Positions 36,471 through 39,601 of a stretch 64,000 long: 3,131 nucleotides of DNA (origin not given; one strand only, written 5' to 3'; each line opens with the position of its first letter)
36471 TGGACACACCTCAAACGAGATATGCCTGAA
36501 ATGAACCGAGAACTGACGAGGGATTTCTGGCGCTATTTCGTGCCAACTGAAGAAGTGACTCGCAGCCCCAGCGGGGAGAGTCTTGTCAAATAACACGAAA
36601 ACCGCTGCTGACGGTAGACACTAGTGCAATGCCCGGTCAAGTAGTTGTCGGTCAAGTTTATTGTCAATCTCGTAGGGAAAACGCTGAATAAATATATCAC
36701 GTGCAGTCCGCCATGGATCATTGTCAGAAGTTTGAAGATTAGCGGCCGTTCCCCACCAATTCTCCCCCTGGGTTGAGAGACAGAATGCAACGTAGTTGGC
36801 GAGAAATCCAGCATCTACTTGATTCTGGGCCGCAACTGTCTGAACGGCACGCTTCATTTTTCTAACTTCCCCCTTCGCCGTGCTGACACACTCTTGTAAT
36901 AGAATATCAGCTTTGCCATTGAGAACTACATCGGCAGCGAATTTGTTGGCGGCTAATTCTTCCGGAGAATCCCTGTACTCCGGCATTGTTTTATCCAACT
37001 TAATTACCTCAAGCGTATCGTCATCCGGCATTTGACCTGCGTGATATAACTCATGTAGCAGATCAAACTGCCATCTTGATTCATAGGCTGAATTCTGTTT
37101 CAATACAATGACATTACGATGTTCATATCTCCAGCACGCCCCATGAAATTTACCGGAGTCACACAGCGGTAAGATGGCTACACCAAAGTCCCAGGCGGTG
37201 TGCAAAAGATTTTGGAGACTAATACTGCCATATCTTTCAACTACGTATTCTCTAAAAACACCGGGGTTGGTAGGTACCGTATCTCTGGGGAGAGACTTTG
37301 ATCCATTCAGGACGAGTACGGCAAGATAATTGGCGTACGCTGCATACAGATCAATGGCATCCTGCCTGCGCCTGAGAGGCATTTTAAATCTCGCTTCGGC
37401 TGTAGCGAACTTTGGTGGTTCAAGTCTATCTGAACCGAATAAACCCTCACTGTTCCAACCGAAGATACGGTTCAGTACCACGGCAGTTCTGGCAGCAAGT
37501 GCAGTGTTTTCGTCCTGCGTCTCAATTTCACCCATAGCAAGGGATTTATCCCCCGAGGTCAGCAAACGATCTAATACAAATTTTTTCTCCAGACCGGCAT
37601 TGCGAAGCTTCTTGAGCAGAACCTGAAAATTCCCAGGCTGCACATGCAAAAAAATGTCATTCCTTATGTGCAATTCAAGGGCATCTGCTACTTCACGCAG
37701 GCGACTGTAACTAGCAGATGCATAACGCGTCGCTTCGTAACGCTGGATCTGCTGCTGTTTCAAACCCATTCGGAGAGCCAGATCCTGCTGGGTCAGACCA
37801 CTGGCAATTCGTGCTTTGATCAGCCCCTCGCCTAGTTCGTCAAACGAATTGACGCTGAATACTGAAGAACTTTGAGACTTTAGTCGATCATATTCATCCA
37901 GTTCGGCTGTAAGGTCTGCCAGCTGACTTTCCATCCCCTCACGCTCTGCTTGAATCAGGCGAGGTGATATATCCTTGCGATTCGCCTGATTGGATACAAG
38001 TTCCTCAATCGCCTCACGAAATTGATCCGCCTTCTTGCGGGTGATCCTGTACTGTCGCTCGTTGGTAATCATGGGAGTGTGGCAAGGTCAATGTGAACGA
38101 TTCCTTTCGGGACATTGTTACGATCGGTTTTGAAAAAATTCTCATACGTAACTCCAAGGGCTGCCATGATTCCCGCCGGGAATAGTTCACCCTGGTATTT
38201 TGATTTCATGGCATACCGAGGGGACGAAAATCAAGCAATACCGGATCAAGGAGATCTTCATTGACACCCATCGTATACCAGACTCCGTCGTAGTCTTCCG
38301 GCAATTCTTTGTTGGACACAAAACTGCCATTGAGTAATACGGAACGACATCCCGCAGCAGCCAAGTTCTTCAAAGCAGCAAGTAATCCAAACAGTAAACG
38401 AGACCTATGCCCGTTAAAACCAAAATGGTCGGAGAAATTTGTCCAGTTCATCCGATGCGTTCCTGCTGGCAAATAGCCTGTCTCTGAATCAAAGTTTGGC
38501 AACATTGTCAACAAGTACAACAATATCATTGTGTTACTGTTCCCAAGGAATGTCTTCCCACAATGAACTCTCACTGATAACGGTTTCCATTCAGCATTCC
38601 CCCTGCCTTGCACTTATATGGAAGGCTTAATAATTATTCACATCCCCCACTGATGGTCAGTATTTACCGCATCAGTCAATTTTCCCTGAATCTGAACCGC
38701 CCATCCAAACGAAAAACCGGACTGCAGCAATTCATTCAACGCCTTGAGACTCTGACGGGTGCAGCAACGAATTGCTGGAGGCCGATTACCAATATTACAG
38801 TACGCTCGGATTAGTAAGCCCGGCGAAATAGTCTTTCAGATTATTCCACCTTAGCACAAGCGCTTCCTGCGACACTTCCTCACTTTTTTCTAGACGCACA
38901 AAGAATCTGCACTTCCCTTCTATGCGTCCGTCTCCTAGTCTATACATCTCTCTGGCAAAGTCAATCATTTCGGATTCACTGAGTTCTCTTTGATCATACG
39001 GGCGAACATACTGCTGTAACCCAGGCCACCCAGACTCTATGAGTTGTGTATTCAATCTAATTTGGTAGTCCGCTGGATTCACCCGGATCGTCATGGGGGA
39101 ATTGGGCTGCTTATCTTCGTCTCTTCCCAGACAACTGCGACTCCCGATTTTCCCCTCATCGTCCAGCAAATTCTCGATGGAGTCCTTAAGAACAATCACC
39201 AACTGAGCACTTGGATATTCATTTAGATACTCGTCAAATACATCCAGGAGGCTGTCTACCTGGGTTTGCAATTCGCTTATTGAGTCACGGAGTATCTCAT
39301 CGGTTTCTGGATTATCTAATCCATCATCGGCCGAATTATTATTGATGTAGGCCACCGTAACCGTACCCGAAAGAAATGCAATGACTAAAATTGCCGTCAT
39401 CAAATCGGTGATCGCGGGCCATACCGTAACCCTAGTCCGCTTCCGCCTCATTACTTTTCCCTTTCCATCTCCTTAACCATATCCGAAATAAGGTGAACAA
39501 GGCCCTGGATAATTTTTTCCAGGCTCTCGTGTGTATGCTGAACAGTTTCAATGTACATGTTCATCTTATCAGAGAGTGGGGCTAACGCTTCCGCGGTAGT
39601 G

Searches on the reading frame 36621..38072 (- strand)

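Call 44: search_protein_families(library=pfam, proteins=[window:36621-38072:-], max_evalue=0.01)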
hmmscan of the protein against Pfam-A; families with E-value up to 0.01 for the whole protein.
window:36621-38072:- (483 aa): 5 families
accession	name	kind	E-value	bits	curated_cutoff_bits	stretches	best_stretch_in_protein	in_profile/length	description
PF01381.28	HTH_3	-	1.4e-08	35.1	23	1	85-136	2-52/55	Helix-turn-helix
PF13560.12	HTH_31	-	5.3e-06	27.1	27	1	80-134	2-56/64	Helix-turn-helix domain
PF06114.19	Peptidase_M78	-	1e-05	25.8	22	1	307-385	14-88/123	IrrE N-terminal-like domain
PF12844.13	HTH_19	-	0.0042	17.4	30.2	0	82-135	2-54/64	Helix-turn-helix domain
PF13413.12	HTH_25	-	0.0043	17.3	24.6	0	84-119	2-37/62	Helix-turn-helix domain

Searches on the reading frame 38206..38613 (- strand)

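Call 44: search_protein_families(library=pfam, proteins=[window:38206-38613:-], max_evalue=0.01)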
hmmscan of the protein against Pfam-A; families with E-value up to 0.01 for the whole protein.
window:38206-38613:- (135 aa): 1 family
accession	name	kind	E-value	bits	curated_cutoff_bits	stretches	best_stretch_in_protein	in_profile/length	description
PF22014.2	DUF6932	-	2.7e-21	76.9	27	1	39-117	1-80/142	Family of unknown function (DUF6932)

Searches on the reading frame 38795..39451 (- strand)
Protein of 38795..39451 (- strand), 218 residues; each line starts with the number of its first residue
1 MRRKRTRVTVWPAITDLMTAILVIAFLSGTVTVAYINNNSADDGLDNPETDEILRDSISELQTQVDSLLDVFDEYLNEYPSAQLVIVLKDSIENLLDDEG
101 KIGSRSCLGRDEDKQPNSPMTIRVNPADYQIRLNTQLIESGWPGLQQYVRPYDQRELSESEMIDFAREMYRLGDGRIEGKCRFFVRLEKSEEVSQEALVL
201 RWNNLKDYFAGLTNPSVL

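Call 5: search_protein_families(library=pfam, proteins=[window:38795-39451:-], max_evalue=1)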
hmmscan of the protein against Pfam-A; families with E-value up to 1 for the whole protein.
window:38795-39451:- (218 aa): 1 family
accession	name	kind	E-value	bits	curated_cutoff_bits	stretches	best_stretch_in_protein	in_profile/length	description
PF11714.13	Inhibitor_I53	-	0.019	15.6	25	1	20-74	5-56/78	Thrombin inhibitor Madanin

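Call 6: search_protein_families(library=padloc, proteins=[window:38795-39451:-], max_evalue=1)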
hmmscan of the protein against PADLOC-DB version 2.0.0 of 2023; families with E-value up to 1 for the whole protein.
window:38795-39451:- (218 aa): 2 families
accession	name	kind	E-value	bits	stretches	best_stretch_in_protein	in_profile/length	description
PDLC00609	ZorB1|ZorB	-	0.013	13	1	3-63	11-71/232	MotB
PDLC00641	ZorB2|ZorB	-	0.026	12.2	1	5-55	11-54/238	MotB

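Call 7: search_protein_families(library=ncbifam, proteins=[window:38795-39451:-], max_evalue=1)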
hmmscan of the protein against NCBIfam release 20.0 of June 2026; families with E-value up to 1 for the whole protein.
window:38795-39451:- (218 aa): 1 family
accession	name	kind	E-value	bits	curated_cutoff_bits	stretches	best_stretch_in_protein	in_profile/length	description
TIGR02710.1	TIGR02710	equivalog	0.056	12.4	83.9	1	24-86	15-76/384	TIGR02710 family CRISPR-associated CARF protein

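Call 9: search_protein_families(library=phrogs, proteins=[window:38795-39451:-], max_evalue=0.1)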
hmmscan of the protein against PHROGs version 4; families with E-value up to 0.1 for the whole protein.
window:38795-39451:- (218 aa): 0 families

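Call 59: search_solved_structures(query=A9, max_evalue=10, show_alignments=2)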
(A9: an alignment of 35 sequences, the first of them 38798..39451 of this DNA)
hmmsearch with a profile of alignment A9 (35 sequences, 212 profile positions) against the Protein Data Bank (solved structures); distinct sequences matched with E-value up to 10: 163 (the best 60 are shown).
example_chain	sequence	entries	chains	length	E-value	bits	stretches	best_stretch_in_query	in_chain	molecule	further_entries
8p4y_A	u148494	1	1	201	0.00071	23.1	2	41-86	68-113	Protein origami triangle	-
8qox_B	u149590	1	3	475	0.0008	22.9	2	40-84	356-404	Conserved membrane protein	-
5aps_A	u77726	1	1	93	0.0068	19.9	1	39-87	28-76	GENERAL CONTROL PROTEIN GCN4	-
25hr_E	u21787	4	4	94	0.0071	19.8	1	21-93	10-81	Cell division protein FtsB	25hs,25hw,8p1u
8vvn_B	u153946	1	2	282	0.0082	19.6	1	11-85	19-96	Chemotaxis protein MotB-related protein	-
8tvi_A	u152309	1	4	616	0.0087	19.5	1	18-79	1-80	Langya virus attachment glycoprotein G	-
8bh1_E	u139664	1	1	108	0.011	19.2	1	21-93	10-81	Cell division protein FtsB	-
7o97_A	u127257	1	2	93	0.046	17.1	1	29-88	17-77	hypothetical protein UY81_C0065G0003 from Candidatus Giovannonibacteria bacterium converte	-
6gaj_A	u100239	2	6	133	0.06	16.8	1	40-87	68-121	Outer capsid protein sigma-1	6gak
7saf_A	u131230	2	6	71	0.064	16.7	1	39-87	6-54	General control transcription factor GCN4/M protein chimera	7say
7m3p_A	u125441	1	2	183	0.075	16.4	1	40-86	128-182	Xrcc4-Spc110p(164-207)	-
3m9h_A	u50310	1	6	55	0.079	16.4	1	42-84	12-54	Proteasome-associated ATPase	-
9z5u_A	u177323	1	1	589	0.081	16.3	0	44-85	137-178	sE1E2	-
3m91_A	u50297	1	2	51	0.085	16.3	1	43-84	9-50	Proteasome-associated ATPase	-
5j0h_A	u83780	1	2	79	0.092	16.1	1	54-112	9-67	Design construct 2L6HC3_13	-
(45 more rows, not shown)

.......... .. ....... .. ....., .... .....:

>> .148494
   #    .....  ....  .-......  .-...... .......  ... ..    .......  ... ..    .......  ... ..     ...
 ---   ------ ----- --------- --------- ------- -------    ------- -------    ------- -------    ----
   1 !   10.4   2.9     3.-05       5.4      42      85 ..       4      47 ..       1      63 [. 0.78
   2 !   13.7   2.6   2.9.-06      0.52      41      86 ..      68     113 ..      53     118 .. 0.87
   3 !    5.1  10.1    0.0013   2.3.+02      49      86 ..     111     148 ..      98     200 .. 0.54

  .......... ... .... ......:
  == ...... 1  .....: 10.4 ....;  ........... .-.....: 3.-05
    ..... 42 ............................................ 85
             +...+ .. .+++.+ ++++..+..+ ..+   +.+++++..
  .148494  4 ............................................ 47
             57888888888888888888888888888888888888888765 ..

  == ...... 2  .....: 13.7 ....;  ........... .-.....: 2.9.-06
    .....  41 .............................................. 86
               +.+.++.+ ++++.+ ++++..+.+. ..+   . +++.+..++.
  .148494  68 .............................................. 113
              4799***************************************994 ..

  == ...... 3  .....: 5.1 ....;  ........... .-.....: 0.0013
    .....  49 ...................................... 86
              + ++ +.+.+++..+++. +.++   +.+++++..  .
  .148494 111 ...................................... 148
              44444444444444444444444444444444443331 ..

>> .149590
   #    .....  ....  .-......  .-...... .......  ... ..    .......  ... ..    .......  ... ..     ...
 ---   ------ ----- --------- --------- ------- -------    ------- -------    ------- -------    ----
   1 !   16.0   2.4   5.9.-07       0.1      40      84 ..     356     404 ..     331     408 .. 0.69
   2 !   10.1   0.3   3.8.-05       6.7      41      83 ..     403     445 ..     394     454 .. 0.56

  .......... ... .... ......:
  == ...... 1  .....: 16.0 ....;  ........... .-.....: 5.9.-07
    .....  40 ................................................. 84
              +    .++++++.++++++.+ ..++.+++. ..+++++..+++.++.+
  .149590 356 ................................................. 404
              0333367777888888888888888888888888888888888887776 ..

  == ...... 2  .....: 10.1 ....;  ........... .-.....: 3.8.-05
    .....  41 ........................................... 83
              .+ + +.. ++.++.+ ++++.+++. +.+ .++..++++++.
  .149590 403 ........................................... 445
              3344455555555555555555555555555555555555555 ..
